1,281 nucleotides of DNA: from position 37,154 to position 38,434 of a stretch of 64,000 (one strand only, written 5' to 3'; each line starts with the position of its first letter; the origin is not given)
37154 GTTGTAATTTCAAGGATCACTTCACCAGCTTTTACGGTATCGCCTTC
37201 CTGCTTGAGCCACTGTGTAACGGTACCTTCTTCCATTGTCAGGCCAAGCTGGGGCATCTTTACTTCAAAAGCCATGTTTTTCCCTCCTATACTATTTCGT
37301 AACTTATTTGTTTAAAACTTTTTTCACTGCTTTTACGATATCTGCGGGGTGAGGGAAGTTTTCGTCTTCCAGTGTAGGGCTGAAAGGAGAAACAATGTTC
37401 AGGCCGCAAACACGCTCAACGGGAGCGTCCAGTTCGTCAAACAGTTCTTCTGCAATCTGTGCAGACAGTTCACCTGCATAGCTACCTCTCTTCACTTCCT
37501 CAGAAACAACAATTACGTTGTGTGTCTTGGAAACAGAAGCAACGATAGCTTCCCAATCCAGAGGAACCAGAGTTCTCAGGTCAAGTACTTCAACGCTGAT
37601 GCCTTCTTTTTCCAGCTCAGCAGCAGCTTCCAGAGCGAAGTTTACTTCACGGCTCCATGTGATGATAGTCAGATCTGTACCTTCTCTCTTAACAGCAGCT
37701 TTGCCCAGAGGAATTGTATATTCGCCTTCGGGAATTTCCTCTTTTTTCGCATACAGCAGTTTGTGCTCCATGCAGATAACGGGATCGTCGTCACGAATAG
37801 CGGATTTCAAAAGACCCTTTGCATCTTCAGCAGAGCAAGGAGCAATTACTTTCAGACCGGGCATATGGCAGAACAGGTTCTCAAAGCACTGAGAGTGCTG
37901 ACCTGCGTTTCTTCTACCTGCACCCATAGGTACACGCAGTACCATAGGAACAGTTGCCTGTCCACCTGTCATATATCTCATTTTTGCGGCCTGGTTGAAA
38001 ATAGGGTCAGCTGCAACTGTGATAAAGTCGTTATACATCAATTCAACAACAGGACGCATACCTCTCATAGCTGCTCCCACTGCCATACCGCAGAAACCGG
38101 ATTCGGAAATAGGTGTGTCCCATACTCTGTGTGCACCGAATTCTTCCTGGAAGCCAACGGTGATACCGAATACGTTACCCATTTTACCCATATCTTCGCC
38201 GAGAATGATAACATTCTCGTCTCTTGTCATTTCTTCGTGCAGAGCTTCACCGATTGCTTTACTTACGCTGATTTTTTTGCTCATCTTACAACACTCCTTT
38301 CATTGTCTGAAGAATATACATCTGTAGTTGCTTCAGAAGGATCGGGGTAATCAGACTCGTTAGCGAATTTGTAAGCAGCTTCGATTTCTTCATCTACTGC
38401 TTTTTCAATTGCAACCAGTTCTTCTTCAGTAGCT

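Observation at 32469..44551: GntR-controlled TRAP transporter / Zn-ADH / E1-E2-E3 lipoamide complex / beta-hydroxyacid dehydrogenase island with no assignable substrate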

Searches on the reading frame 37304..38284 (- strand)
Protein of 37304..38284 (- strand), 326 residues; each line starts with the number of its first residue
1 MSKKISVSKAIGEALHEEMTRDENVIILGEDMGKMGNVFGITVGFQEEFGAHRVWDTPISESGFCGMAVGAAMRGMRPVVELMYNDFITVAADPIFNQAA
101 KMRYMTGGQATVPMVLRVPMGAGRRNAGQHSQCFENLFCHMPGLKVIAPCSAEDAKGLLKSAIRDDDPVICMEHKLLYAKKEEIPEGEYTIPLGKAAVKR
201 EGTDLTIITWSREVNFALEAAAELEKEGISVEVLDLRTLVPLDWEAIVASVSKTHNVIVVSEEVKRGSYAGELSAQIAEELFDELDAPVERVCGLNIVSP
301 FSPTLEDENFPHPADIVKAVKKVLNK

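Call 3: search_protein_families(library=pfam, proteins=[window:37304-38284:-])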
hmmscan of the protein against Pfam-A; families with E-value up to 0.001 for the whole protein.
window:37304-38284:- (326 aa): 2 families
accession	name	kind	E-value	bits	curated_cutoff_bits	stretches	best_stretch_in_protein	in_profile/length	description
PF02779.29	Transket_pyr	-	3e-48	164.2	27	1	3-179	1-173/174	Transketolase, pyrimidine binding domain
PF02780.25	Transketolase_C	-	1.8e-39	134.9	25.9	1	194-316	1-124/124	Transketolase, C-terminal domain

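Call 4: search_protein_families(library=ncbifam, proteins=[window:37304-38284:-])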
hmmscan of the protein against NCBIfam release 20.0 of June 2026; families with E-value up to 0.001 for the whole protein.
window:37304-38284:- (326 aa): 12 families
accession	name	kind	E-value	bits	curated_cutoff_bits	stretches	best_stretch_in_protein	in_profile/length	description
NF006667.0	PRK09212.1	subfamily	3.3e-118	394.3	321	1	4-325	3-324/327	pyruvate dehydrogenase complex E1 component subunit beta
NF008854.0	PRK11892.1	equivalog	7.8e-114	380.9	454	1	3-325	140-463/464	pyruvate dehydrogenase complex E1 component subunit beta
TIGR00204.1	dxs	equivalog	3.1e-23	82.2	465.95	1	2-275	307-567/616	1-deoxy-D-xylulose-5-phosphate synthase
NF004559.0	PRK05899.2-5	equivalog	1.2e-20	73.3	488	1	3-280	316-581/627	transketolase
NF003933.0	PRK05444.2-2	equivalog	1.8e-16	59.8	395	1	13-283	301-563/606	1-deoxy-D-xylulose-5-phosphate synthase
NF008968.0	PRK12315.1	subfamily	9.2e-14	50.6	510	1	4-269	278-529/582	1-deoxy-D-xylulose-5-phosphate synthase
NF004556.0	PRK05899.2-2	equivalog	3.9e-11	41.9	575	1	127-279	437-595/639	transketolase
NF041170.1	Oxoac_fdxalpha_Archa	equivalog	1.1e-06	27.3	800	1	180-264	502-582/636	2-oxoacid:ferredoxin oxidoreductase subunit alpha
TIGR03710.1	OAFO_sf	subfamily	1.9e-06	26.8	482.75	1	195-270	456-529/561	2-oxoacid:acceptor oxidoreductase subunit alpha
NF006412.0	PRK08659.1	equivalog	0.00063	19.1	411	1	198-278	270-348/378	2-oxoacid:acceptor oxidoreductase subunit alpha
NF007201.0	PRK09622.1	equivalog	0.00087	18.3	590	0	200-289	265-353/405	2-oxoacid:ferredoxin oxidoreductase subunit alpha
TIGR00232.1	tktlase_bact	equivalog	0.00093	17.7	682.25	0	138-240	476-578/654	transketolase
